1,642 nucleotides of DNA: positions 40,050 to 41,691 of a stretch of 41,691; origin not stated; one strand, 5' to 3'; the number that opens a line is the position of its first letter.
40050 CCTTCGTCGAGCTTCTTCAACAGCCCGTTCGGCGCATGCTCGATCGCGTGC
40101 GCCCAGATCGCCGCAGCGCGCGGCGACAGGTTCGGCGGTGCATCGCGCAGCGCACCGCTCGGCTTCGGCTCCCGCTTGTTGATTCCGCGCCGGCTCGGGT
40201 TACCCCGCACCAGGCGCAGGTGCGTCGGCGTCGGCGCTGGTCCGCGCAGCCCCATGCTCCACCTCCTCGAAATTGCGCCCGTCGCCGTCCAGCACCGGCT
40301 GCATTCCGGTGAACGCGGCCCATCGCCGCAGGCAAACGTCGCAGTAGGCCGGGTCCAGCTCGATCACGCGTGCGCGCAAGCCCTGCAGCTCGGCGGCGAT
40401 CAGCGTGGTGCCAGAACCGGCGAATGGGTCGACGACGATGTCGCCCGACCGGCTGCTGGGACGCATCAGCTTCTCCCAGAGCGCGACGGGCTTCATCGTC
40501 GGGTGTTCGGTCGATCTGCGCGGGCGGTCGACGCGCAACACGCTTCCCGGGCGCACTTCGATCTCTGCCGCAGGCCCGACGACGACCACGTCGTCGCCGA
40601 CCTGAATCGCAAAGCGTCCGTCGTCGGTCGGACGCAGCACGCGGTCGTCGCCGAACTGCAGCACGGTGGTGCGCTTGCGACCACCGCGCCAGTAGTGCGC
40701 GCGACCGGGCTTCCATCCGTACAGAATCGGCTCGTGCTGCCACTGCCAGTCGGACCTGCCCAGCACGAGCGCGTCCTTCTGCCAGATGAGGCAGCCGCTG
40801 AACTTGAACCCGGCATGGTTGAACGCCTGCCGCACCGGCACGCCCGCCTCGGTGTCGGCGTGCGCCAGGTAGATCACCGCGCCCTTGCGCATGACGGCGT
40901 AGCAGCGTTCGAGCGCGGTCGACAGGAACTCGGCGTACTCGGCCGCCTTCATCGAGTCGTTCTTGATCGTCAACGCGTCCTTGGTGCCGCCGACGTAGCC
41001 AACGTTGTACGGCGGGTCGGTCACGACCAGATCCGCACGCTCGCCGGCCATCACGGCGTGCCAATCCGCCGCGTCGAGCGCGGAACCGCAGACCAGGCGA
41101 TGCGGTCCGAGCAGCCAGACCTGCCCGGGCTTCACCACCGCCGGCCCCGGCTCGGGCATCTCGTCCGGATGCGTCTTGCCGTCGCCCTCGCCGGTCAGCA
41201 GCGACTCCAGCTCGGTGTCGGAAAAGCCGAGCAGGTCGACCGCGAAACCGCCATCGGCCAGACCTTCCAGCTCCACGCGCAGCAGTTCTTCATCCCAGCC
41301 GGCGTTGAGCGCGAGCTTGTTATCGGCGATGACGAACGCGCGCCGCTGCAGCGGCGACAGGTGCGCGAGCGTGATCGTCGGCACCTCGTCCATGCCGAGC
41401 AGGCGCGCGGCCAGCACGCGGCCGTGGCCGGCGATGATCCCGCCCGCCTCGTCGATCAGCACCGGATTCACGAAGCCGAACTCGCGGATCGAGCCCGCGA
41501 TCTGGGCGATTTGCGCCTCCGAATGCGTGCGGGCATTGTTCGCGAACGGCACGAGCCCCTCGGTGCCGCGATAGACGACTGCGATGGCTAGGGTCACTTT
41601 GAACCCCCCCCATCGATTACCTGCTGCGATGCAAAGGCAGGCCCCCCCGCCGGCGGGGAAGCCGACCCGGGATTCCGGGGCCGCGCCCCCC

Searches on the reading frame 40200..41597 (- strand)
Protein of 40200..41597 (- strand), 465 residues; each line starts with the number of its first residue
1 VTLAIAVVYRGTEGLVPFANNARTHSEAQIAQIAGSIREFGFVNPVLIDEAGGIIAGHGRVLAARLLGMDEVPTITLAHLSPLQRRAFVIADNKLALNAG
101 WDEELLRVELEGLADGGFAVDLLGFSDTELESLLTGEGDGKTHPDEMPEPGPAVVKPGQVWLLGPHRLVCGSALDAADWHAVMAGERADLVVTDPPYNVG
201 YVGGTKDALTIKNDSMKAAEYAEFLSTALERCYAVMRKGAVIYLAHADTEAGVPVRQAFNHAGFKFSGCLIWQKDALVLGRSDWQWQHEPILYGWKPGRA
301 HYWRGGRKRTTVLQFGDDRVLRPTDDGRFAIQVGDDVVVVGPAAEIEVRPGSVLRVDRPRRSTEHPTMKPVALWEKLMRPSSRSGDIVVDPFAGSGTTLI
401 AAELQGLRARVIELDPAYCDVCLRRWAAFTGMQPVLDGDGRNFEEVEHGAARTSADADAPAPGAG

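Call 99: find_related_loci(query=window:40200-41597:-, collection=viral_contigs, flank=10000)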
Query window:40200-41597:- (465 aa) in viral_contigs; peptide patterns used: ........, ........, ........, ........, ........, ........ (x = any residue, [..] = any of these).
37 stretches matched a pattern; 35 encode a relative of the query (tblastn E <= 1e-3); 35 distinct loci.
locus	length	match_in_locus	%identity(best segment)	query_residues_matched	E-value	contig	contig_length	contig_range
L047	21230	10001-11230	46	5-454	1e-128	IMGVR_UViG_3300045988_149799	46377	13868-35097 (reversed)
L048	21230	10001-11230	46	5-454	2e-125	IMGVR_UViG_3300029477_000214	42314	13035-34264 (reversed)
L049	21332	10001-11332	47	13-445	2e-125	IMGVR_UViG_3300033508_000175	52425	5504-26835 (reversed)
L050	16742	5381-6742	46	4-445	4e-125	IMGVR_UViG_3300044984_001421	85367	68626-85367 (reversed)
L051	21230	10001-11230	45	5-454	6e-124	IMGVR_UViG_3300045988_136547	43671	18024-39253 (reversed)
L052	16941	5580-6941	46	4-445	4e-125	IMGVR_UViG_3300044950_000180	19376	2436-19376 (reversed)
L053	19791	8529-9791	43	13-435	2e-105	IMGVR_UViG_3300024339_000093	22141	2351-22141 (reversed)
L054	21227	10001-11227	40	5-446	4e-95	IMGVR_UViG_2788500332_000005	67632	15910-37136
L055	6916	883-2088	40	3-459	8e-94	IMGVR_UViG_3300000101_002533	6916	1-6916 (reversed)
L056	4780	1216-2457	40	15-465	3e-92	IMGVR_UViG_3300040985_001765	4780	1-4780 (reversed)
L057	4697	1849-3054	39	3-459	3e-92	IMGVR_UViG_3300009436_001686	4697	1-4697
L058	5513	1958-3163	38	3-459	1e-90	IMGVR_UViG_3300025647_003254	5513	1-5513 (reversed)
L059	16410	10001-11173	39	5-449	1e-84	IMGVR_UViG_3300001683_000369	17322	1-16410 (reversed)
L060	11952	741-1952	38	3-459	8e-84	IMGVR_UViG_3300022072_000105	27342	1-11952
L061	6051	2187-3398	38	3-459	7e-84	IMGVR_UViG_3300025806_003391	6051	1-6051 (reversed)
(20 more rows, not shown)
